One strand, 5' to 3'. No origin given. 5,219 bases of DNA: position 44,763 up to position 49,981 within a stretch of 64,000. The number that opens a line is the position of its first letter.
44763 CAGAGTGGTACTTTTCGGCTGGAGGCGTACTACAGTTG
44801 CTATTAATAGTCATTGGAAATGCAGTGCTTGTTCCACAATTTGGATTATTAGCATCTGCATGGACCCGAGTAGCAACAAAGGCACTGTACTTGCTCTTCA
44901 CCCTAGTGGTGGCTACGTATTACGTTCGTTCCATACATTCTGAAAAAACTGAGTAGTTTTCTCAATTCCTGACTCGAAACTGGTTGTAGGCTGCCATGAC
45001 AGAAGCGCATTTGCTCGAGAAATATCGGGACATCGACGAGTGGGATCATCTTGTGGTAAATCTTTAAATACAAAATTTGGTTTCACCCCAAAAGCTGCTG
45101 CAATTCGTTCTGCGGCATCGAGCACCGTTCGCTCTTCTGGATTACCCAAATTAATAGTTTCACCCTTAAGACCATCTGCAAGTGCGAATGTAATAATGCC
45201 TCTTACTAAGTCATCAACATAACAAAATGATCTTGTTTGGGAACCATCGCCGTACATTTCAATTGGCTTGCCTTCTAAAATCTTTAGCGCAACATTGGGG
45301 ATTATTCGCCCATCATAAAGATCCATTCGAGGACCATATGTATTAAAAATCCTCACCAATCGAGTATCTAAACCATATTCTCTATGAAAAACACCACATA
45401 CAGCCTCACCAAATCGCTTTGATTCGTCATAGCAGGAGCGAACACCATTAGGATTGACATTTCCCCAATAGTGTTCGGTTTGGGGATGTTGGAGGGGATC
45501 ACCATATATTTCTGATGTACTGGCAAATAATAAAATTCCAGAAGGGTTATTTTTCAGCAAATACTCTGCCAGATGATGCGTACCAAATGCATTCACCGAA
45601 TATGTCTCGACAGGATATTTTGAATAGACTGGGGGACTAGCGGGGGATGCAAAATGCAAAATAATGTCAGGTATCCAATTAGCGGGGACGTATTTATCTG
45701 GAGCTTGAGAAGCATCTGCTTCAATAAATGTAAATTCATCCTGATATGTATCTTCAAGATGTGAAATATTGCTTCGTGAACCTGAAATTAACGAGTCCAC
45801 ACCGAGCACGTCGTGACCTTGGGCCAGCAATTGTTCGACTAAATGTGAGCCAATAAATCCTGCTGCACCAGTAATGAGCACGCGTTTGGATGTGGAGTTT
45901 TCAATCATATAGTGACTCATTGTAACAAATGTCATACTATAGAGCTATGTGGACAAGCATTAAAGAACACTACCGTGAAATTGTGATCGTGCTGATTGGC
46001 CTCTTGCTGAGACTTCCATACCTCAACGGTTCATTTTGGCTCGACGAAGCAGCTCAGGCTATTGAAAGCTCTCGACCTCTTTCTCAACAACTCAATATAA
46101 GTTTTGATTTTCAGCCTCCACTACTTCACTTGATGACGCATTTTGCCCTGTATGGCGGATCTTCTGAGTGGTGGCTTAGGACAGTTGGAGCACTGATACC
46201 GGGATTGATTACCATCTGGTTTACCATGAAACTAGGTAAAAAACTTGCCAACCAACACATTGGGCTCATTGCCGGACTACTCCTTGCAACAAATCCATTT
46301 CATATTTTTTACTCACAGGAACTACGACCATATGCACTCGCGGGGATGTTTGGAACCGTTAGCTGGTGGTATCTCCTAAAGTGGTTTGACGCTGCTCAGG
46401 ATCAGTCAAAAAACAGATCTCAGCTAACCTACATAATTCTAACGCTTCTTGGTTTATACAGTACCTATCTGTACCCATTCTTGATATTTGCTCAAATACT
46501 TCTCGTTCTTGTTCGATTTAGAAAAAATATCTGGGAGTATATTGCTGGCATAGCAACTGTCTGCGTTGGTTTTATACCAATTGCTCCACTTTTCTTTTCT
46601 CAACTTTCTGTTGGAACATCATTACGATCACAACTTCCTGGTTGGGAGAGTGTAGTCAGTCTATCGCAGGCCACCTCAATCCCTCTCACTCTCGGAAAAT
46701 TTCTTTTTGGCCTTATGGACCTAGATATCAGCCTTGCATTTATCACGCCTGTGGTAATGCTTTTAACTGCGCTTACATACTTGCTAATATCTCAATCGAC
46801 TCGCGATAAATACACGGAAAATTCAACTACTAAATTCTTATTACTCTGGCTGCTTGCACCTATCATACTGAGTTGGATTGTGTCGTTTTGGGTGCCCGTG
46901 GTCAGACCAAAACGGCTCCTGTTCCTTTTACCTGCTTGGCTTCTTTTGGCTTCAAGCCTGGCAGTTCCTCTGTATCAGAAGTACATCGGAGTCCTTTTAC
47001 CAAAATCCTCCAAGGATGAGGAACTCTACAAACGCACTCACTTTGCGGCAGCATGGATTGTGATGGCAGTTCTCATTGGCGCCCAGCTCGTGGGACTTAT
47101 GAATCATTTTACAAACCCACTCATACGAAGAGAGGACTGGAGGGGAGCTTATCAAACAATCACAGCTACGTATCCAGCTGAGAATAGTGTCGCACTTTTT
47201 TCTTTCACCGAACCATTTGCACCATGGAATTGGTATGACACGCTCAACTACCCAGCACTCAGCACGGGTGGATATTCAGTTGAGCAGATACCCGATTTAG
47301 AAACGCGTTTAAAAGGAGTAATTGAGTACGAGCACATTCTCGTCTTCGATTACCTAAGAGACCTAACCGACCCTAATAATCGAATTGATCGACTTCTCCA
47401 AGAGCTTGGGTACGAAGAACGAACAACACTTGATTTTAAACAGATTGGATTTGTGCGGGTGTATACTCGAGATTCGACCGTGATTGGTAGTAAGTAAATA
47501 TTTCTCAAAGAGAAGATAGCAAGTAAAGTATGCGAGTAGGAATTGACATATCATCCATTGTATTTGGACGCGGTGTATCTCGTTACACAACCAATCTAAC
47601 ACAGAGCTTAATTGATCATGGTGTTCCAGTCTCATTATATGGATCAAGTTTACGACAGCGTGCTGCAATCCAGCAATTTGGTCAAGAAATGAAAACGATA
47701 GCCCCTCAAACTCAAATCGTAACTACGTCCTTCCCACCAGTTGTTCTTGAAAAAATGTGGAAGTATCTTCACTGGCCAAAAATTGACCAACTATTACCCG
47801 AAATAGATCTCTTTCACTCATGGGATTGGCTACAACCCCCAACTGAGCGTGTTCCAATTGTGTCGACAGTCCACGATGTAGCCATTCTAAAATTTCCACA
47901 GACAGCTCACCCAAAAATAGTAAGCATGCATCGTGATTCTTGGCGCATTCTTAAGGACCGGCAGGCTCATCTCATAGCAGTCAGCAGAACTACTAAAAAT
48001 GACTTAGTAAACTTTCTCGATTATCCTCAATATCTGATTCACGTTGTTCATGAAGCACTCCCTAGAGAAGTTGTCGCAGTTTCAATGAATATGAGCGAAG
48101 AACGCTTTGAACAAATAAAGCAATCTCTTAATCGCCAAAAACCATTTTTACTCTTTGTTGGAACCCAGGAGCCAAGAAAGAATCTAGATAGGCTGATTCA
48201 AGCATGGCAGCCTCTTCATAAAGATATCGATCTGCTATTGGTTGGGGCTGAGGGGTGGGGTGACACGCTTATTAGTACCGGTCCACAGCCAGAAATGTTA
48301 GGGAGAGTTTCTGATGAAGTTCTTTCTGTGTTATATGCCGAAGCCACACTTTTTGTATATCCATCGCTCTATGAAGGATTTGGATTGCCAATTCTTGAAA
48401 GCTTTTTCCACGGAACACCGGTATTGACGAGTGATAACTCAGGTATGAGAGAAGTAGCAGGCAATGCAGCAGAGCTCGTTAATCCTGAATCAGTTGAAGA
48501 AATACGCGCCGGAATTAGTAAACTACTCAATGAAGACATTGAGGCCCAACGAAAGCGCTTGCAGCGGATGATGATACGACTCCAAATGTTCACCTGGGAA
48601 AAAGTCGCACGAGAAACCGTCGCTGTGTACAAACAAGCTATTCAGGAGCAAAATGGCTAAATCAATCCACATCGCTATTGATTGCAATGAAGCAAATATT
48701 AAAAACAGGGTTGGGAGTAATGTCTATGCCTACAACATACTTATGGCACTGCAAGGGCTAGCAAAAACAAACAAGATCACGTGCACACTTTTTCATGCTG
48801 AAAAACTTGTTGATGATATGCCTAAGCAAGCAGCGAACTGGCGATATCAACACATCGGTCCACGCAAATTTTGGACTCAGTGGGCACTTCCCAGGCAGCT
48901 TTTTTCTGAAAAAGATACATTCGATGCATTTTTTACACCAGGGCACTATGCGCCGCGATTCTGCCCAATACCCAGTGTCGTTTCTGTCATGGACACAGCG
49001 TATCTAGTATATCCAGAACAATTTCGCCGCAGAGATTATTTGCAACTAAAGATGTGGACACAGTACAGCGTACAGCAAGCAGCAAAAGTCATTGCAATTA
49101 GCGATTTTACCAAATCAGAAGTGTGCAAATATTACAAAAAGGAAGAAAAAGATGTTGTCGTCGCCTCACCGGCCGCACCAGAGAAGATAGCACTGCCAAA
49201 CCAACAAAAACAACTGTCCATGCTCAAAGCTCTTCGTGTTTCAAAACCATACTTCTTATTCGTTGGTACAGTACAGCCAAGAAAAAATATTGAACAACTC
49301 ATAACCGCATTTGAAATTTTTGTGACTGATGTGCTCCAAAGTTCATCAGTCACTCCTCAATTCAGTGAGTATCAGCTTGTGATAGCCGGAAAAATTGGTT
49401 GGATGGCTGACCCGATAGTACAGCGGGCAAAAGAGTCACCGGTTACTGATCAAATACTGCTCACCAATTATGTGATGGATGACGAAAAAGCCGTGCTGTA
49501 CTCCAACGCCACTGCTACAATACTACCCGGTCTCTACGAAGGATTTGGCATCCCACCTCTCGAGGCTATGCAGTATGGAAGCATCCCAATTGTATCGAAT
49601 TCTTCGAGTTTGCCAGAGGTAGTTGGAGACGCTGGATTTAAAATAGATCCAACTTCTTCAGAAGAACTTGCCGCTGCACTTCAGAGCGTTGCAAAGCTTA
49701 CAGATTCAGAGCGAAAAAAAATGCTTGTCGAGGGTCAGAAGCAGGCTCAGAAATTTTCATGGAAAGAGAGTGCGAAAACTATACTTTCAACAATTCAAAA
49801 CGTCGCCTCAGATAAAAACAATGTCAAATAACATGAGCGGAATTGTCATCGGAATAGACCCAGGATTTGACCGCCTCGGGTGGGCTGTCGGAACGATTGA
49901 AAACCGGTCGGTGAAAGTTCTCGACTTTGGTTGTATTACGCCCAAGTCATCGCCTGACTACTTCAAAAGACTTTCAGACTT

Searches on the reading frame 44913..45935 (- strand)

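Call 66: search_protein_families(library=ncbifam, proteins=[window:44913-45935:-], max_evalue=0.00001)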
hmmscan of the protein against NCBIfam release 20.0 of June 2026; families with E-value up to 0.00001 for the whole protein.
window:44913-45935:- (340 aa): 19 families
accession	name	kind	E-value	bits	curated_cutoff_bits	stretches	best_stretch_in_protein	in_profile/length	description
TIGR01181.1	dTDP_gluc_dehyt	equivalog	1.4e-41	142.7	365.1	1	18-333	1-313/321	dTDP-glucose 4,6-dehydratase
TIGR04180.1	EDH_00030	hypoth_equivalog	4.2e-35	121.3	475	1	19-318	1-296/297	NAD-dependent 4,6-dehydratase LegB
TIGR01179.1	galE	equivalog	9.4e-32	110.1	262.3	1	18-326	1-320/332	UDP-glucose 4-epimerase GalE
NF007582.0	PRK10217.1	equivalog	5.3e-31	108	698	1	17-332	2-332/355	dTDP-glucose 4,6-dehydratase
NF007490.0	PRK10084.1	subfamily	5.1e-30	104.7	649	1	18-332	2-335/361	dTDP-glucose 4,6-dehydratase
NF005998.1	PRK08125.1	equivalog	7.5e-29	100.6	777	1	12-331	311-649/649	bifunctional UDP-4-amino-4-deoxy-L-arabinose formyltransferase/UDP-glucuronic acid oxidase ArnA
NF011728.1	PRK15181.1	equivalog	2e-26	92.8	760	1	16-331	15-337/348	Vi polysaccharide biosynthesis UDP-N-acetylglucosaminuronic acid C-4 epimerase TviC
NF008872.0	PRK11908.1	equivalog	1e-25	90.5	294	1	17-337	2-342/349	bifunctional UDP-4-keto-pentose/UDP-xylose synthase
NF007956.0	PRK10675.1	subfamily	3.3e-19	69.2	394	1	18-329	2-327/338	UDP-glucose 4-epimerase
TIGR02622.1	CDP_4_6_dhtase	equivalog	6.8e-19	68.2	278.45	1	16-338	4-337/352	CDP-glucose 4,6-dehydratase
NF047922.1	GDPFucSynFcl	equivalog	1e-18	67.8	500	1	16-333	2-303/308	GDP-L-fucose synthase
TIGR02197.1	heptose_epim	equivalog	4.4e-16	58.9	274.6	1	19-326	1-308/316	ADP-glyceromanno-heptose 6-epimerase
NF041015.1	UDPsulfquin_syn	equivalog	1e-09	37.9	575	0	17-145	1-149/384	UDP-sulfoquinovose synthase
TIGR01472.1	gmd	equivalog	3.6e-09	36.3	415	1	18-247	2-235/342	GDP-mannose 4,6-dehydratase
TIGR01777.1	yfcH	hypoth_equivalog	8.4e-09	35.4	207.35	0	19-45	1-27/292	TIGR01777 family oxidoreductase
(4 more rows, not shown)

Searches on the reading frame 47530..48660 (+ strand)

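Call 66: search_protein_families(library=ncbifam, proteins=[window:47530-48660:+], max_evalue=0.00001)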
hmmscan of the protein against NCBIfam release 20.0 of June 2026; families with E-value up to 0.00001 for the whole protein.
window:47530-48660:+ (376 aa): 17 families
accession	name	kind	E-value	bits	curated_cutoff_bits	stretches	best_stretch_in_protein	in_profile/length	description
TIGR02149.1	glgA_Coryne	subfamily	2.9e-22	79.4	302.4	2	261-369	273-389/391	glycogen synthase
TIGR04047.1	MSMEG_0565_glyc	hypoth_equivalog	2.2e-20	73.1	259.85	1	148-368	142-372/373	MSMEG_0565 family glycosyltransferase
NF038295.1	EPS_HpsP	equivalog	1.2e-18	67.4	550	1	185-369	188-386/388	hormogonium polysaccharide biosynthesis glycosyltransferase HpsP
NF053787.1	GlcN_PG_synth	equivalog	1.8e-15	56.6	480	1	195-370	186-359/361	N-acetylglucosaminyl phosphatidylglycerol synthase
TIGR04157.1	glyco_rSAM_CFB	subfamily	1.3e-13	50.7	400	1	127-314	153-343/406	TIGR04157 family glycosyltransferase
TIGR03449.1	mycothiol_MshA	equivalog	3.3e-13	49.3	462.5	1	100-372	118-405/406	D-inositol-3-phosphate glycosyltransferase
NF046085.1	XrtY_assoc_Gly1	equivalog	2.3e-10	39.9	400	1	146-371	162-385/387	XrtY-associated glycosyltransferase XYAG1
NF047684.1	TeichurnBiosyTuaC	equivalog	5.2e-10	38.8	550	1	185-371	198-390/391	teichuronic acid biosynthesis protein TuaC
TIGR03999.1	thiol_BshA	equivalog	9.8e-10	37.9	273.7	1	108-371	114-374/375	N-acetyl-alpha-D-glucosaminyl L-malate synthase BshA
TIGR02472.1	sucr_P_syn_N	equivalog_domain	2.5e-09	36.5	576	0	271-357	340-428/439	sucrose-phosphate synthase, putative, glycosyltransferase domain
NF012028.0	PRK15484.1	subfamily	5.1e-09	35.7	618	1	132-363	127-371/380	lipopolysaccharide N-acetylglucosaminyltransferase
NF050063.1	ProtGlycPglJ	equivalog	6e-09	35.6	500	1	139-364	139-360/363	N-acetylgalactosamine-N,N'-diacetylbacillosaminyl-diphospho-undecaprenol 4-alpha-N-acetylgalactosaminyltransferase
NF041876.1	EPS_EpsE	equivalog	8.1e-08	31.9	400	1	255-341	279-367/389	exopolysaccharide biosynthesis GT4 family glycosyltransferase EpsE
NF041010.1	glycosy_Agl16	equivalog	1.4e-07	30.7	575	1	107-369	104-350/352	glycosylation protein Agl16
TIGR03088.1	stp2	hypoth_equivalog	2e-07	30.4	409.05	1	262-370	264-373/374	TIGR03088 family PEP-CTERM/XrtA system glycosyltransferase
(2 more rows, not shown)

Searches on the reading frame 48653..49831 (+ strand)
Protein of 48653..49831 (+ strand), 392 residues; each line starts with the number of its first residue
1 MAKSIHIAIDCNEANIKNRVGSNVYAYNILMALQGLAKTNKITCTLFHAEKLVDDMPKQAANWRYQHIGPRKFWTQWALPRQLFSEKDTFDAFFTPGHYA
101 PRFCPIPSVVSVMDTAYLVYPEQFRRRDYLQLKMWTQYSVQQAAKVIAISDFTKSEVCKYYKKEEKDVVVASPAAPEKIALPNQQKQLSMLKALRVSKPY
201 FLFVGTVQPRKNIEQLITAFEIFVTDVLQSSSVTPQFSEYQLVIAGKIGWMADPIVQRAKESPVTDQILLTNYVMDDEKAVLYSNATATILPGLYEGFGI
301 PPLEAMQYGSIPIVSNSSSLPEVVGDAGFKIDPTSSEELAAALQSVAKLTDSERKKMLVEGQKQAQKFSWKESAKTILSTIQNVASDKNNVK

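Call 66: search_protein_families(library=ncbifam, proteins=[window:48653-49831:+], max_evalue=0.00001)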
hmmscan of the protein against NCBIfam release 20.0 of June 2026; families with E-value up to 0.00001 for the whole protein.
window:48653-49831:+ (392 aa): 15 families
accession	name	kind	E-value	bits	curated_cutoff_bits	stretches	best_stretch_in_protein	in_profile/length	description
TIGR04047.1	MSMEG_0565_glyc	hypoth_equivalog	9.5e-21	74.3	259.85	1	130-379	126-369/373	MSMEG_0565 family glycosyltransferase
TIGR02149.1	glgA_Coryne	subfamily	1.2e-18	67.4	302.4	1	131-384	132-390/391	glycogen synthase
NF038295.1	EPS_HpsP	equivalog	1.8e-16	60.1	550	1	133-384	145-387/388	hormogonium polysaccharide biosynthesis glycosyltransferase HpsP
TIGR03449.1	mycothiol_MshA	equivalog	2.5e-15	56.3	462.5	1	138-383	160-402/406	D-inositol-3-phosphate glycosyltransferase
TIGR02095.1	glgA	subfamily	3.6e-12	45.7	328.45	1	198-376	294-469/477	glycogen/starch synthase, ADP-glucose type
TIGR04157.1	glyco_rSAM_CFB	subfamily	1.1e-11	44.4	400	1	139-332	166-347/406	TIGR04157 family glycosyltransferase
NF041010.1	glycosy_Agl16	equivalog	1.3e-11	44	575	1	137-380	128-347/352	glycosylation protein Agl16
TIGR03999.1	thiol_BshA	equivalog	1.2e-10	40.9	273.7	1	132-371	134-360/375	N-acetyl-alpha-D-glucosaminyl L-malate synthase BshA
NF001899.0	PRK00654.1-2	equivalog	1.3e-07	30.4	459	1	284-384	364-475/478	glycogen synthase GlgA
NF053787.1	GlcN_PG_synth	equivalog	3e-07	29.6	480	1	257-384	236-359/361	N-acetylglucosaminyl phosphatidylglycerol synthase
NF041876.1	EPS_EpsE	equivalog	7.7e-07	28.7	400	1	255-377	265-389/389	exopolysaccharide biosynthesis GT4 family glycosyltransferase EpsE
NF010698.0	PRK14098.1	equivalog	1.9e-06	26.8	754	1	239-377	336-479/489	starch synthase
NF001900.0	PRK00654.1-3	equivalog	2.5e-06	26.2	509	1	238-388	301-458/481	glycogen synthase GlgA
TIGR03088.1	stp2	hypoth_equivalog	3.8e-06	26.2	409.05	1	199-376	195-365/374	TIGR03088 family PEP-CTERM/XrtA system glycosyltransferase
NF001898.0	PRK00654.1-1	equivalog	5.1e-06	25.4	603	1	281-383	364-474/477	glycogen synthase GlgA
